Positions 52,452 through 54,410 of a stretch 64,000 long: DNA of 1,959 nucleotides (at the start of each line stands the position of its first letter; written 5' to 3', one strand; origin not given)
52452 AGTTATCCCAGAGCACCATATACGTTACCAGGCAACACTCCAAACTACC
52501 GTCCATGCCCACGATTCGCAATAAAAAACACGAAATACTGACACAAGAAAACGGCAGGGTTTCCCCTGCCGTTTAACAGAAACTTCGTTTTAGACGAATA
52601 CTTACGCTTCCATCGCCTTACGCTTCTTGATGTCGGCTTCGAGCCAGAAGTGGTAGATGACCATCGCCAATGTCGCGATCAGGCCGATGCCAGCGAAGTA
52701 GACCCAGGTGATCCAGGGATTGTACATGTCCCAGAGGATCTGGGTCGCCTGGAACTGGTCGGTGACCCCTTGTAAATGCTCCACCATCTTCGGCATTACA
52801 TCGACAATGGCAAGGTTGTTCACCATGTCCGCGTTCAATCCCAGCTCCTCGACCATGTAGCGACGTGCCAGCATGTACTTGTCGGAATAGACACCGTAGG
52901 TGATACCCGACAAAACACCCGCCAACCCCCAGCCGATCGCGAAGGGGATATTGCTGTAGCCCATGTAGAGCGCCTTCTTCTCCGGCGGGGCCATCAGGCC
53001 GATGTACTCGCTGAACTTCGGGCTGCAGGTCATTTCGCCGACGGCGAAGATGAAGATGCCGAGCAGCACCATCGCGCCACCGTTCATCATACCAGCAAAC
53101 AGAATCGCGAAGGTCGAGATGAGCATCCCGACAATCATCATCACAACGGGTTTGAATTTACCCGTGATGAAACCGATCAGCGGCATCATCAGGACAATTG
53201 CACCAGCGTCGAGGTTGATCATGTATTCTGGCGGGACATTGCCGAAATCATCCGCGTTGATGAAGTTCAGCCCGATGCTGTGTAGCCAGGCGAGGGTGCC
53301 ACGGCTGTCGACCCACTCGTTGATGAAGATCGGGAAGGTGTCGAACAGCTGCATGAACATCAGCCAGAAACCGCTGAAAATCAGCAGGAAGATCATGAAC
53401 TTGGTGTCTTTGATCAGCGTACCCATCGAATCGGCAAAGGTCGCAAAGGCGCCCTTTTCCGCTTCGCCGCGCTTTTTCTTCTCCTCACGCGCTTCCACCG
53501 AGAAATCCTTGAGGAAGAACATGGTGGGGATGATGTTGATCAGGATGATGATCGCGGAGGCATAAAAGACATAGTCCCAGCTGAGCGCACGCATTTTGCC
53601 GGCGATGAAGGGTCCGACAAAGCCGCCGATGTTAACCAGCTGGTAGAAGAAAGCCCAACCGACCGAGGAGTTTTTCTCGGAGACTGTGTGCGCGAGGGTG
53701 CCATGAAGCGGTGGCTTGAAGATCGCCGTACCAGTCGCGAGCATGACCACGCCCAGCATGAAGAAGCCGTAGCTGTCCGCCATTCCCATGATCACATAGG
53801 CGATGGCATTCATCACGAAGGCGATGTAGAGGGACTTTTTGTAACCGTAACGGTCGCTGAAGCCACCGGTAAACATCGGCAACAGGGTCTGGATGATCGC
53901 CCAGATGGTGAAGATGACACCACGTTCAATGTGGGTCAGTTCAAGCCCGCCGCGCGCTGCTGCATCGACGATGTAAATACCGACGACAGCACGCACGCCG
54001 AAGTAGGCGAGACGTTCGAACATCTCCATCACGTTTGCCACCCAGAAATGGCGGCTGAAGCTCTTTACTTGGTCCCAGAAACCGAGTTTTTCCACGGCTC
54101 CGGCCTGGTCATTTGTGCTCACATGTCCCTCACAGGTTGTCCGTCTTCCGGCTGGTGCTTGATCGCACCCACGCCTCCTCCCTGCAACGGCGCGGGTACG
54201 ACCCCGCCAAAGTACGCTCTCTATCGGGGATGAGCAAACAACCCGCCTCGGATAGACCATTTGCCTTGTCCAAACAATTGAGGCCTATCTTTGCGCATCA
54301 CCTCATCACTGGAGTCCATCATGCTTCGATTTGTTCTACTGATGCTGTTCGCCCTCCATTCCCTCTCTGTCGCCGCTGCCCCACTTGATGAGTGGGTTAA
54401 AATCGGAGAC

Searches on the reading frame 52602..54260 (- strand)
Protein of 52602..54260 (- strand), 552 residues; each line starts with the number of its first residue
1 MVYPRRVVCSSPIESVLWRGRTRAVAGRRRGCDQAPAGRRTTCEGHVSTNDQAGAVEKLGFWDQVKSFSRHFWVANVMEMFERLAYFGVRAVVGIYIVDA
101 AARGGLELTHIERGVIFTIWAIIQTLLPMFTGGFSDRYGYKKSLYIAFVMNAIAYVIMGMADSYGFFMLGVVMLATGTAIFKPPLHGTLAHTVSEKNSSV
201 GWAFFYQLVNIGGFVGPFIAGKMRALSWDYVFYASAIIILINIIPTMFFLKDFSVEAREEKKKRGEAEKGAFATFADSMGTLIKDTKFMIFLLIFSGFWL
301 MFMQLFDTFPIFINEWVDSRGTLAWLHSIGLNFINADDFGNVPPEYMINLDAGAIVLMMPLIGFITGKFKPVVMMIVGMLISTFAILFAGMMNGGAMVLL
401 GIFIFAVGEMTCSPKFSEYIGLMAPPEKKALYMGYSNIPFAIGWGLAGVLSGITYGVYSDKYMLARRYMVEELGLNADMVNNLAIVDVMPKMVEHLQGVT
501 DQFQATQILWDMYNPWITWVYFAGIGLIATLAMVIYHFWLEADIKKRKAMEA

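Call 67: search_protein_families(library=pfam, proteins=[window:52602-54260:-], max_evalue=0.0001)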
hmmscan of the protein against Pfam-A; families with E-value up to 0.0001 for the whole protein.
window:52602-54260:- (552 aa): 1 family
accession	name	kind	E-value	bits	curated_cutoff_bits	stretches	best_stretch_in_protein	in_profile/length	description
PF07690.21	MFS_1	-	7.4e-29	101.2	33.4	1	102-447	23-346/347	Major Facilitator Superfamily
